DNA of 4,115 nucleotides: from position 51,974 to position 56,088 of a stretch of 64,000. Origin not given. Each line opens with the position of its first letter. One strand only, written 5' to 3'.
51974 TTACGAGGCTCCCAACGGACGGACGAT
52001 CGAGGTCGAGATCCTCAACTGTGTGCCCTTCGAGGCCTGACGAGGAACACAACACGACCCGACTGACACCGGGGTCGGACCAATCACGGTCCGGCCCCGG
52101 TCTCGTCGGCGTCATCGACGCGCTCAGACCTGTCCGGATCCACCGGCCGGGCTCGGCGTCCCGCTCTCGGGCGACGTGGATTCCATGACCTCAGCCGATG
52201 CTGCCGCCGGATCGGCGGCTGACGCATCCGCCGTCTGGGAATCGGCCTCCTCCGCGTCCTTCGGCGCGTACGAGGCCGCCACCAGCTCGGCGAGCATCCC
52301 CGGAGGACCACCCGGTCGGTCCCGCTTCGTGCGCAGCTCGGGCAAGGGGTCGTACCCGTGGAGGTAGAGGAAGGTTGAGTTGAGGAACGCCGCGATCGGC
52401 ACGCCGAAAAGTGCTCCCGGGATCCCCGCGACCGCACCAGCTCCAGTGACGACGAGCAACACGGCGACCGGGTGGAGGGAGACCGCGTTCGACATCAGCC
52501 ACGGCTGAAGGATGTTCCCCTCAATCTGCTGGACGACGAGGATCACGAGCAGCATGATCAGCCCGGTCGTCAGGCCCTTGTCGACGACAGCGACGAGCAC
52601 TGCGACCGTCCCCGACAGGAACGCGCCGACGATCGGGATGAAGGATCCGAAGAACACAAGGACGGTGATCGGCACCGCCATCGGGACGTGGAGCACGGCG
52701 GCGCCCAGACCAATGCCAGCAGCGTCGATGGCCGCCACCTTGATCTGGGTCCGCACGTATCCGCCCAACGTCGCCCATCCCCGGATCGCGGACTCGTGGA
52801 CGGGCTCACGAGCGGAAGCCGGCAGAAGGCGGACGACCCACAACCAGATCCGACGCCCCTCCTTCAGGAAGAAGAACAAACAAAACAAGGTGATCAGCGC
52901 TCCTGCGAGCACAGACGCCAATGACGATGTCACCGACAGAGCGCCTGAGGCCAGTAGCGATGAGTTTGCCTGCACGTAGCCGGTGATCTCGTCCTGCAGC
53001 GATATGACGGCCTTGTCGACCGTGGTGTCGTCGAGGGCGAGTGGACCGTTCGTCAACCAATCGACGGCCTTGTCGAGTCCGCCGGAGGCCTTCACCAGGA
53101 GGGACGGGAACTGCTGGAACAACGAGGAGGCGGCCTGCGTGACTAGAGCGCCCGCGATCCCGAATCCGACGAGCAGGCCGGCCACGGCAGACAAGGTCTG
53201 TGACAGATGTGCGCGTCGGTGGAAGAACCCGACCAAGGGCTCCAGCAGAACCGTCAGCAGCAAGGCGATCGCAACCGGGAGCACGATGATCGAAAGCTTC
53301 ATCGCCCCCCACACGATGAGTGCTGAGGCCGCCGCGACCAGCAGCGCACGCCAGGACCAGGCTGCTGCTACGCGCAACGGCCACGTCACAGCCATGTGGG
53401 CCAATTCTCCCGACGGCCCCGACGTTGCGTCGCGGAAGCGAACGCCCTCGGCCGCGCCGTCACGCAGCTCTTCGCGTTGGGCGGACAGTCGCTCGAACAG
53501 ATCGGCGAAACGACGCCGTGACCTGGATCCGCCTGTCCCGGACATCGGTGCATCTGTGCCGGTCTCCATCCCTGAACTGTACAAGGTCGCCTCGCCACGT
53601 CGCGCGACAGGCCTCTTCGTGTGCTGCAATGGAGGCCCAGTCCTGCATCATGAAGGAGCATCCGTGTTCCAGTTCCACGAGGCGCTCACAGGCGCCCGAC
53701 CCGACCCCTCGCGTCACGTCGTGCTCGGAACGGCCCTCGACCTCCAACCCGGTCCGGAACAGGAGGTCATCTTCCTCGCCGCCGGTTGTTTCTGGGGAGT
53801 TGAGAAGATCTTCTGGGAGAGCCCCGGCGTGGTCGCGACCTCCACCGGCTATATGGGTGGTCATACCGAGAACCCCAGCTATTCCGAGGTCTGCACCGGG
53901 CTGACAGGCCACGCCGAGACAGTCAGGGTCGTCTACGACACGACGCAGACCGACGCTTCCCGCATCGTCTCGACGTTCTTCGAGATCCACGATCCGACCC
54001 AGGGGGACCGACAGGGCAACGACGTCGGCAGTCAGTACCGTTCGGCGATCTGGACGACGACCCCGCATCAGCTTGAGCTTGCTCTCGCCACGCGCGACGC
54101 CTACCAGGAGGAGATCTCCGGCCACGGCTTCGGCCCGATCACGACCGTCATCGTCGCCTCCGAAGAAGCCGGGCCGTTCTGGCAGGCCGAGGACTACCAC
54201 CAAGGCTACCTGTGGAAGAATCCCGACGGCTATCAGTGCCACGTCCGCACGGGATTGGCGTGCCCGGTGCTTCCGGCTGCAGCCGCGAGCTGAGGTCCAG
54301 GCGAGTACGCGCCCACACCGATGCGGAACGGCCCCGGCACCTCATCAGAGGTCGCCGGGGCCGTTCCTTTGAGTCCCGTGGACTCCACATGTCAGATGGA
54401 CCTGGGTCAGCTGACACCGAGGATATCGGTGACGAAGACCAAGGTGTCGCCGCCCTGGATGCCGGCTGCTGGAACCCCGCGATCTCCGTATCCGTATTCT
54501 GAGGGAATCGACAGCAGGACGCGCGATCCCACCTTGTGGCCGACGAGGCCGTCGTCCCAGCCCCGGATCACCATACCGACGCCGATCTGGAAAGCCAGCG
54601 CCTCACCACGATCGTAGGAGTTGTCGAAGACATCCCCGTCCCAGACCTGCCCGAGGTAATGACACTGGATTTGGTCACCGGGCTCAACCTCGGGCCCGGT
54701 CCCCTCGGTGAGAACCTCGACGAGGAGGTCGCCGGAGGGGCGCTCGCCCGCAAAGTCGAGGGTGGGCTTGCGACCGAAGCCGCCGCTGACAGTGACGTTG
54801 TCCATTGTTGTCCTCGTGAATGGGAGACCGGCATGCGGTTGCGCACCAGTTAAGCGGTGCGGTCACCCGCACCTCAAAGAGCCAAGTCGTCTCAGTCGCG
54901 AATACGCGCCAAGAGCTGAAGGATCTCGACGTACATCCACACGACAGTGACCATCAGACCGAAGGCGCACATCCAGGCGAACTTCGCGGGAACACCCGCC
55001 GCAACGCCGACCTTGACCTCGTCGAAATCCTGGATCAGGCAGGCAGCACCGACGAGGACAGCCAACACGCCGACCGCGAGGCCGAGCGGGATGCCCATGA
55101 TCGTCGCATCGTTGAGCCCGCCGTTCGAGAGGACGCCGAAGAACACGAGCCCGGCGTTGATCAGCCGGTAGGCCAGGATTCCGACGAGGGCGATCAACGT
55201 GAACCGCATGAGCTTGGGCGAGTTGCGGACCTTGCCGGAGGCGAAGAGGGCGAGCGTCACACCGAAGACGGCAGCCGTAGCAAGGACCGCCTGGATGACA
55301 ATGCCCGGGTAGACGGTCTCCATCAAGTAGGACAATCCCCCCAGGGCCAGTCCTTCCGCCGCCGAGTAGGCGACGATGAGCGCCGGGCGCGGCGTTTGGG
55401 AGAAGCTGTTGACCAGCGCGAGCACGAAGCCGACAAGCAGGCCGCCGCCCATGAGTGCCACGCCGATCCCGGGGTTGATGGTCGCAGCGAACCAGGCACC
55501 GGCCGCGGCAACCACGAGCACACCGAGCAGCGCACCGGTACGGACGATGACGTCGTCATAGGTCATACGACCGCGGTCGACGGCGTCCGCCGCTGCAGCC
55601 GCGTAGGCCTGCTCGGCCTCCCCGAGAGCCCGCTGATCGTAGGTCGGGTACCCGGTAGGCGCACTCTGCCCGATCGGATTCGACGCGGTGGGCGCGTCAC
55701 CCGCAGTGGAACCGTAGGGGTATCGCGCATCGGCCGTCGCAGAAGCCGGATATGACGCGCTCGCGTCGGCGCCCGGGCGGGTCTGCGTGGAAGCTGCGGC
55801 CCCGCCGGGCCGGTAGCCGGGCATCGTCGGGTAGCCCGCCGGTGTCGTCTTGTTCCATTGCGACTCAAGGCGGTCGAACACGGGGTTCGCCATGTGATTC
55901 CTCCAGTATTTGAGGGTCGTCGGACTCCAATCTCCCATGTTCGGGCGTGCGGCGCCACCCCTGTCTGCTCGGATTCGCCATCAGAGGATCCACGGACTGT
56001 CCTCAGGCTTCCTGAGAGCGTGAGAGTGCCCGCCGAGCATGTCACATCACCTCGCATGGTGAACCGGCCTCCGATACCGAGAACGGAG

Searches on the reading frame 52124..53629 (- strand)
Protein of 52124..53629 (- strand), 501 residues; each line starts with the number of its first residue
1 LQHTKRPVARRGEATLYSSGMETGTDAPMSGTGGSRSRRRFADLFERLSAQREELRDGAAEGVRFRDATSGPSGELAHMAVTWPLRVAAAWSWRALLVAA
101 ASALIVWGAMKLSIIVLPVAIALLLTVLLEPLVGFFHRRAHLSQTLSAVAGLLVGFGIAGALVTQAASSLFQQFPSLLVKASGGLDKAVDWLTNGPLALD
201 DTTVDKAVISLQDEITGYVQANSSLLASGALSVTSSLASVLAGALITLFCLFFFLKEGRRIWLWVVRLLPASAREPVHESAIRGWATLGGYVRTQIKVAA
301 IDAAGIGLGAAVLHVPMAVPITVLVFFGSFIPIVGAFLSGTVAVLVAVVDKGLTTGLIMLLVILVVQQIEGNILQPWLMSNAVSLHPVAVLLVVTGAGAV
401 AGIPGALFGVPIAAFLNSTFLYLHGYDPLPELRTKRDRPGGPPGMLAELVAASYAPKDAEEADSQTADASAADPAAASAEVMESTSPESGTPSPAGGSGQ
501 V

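Call 86: search_protein_families(library=pfam, proteins=[window:52124-53629:-], max_evalue=0.001)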
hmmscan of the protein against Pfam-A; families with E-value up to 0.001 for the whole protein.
window:52124-53629:- (501 aa): 1 family
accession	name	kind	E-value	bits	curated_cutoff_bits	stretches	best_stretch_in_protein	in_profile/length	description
PF01594.21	AI-2E_transport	-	3e-51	175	34.3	1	97-420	5-323/327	AI-2E family transporter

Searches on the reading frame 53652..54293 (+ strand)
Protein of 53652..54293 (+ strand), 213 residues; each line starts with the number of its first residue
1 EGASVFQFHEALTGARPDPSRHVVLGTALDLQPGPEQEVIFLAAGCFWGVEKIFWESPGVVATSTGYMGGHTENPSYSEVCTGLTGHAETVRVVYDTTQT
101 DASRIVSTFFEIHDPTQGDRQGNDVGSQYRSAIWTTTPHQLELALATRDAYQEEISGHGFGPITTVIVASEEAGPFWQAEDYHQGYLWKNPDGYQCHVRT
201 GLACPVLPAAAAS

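Call 86: search_protein_families(library=pfam, proteins=[window:53652-54293:+], max_evalue=0.001)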
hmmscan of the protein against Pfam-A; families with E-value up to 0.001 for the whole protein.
window:53652-54293:+ (213 aa): 1 family
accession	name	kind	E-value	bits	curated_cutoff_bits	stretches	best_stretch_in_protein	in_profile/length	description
PF01625.27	PMSR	-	6.7e-57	192.5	23.7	1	40-196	2-153/153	Peptide methionine sulfoxide reductase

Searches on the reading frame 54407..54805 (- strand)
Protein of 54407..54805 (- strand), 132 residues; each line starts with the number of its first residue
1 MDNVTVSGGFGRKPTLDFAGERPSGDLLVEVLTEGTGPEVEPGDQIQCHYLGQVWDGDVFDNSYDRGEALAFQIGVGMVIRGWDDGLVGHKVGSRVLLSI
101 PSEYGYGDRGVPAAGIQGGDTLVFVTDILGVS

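Call 48: list_cluster_members(proteins=[window:51561-52037:+, window:54407-54805:-, window:56160-57227:+, window:60926-61558:+, window:62164-62520:-, window:54892-55938:-])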
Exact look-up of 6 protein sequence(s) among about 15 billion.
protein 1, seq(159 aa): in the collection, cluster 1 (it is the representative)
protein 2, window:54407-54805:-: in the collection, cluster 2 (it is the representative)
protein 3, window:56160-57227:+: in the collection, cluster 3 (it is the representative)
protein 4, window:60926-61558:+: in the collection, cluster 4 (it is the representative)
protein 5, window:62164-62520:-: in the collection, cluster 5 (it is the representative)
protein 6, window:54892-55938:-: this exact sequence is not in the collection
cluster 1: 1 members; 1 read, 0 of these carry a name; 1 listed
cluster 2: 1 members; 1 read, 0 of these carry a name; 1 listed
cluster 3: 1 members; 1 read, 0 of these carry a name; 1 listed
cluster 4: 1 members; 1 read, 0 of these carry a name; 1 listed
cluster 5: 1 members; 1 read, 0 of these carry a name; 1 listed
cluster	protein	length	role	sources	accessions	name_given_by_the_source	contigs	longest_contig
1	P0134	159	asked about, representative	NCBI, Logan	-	-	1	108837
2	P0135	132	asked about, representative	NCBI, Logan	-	-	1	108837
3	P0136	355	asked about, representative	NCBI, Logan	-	-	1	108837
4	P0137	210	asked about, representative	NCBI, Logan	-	-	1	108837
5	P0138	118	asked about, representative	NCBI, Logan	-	-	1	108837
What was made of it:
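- Tried and rejected: 90% cluster look-ups showed that the window proteins are singletons, so the species could not be named that way (call 48).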

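Call 86: search_protein_families(library=pfam, proteins=[window:54407-54805:-], max_evalue=0.001)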
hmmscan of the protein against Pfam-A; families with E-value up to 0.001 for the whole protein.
window:54407-54805:- (132 aa): 1 family
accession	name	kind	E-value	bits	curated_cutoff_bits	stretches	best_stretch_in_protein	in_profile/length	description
PF00254.34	FKBP_C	-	4.6e-27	94.6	21.1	1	38-127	2-92/94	FKBP-type peptidyl-prolyl cis-trans isomerase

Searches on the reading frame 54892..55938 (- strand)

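Call 86: search_protein_families(library=pfam, proteins=[window:54892-55938:-], max_evalue=0.001)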
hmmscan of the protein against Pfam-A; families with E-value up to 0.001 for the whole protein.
window:54892-55938:- (348 aa): 2 families
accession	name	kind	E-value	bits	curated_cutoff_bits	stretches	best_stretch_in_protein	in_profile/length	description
PF12811.12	BaxI_1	-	2.2e-72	243.9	26.2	1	104-347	20-232/233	Bax inhibitor 1 like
PF01027.25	Bax1-I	-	1.5e-11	44.9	34.1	1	138-343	11-207/207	Inhibitor of apoptosis-promoting Bax1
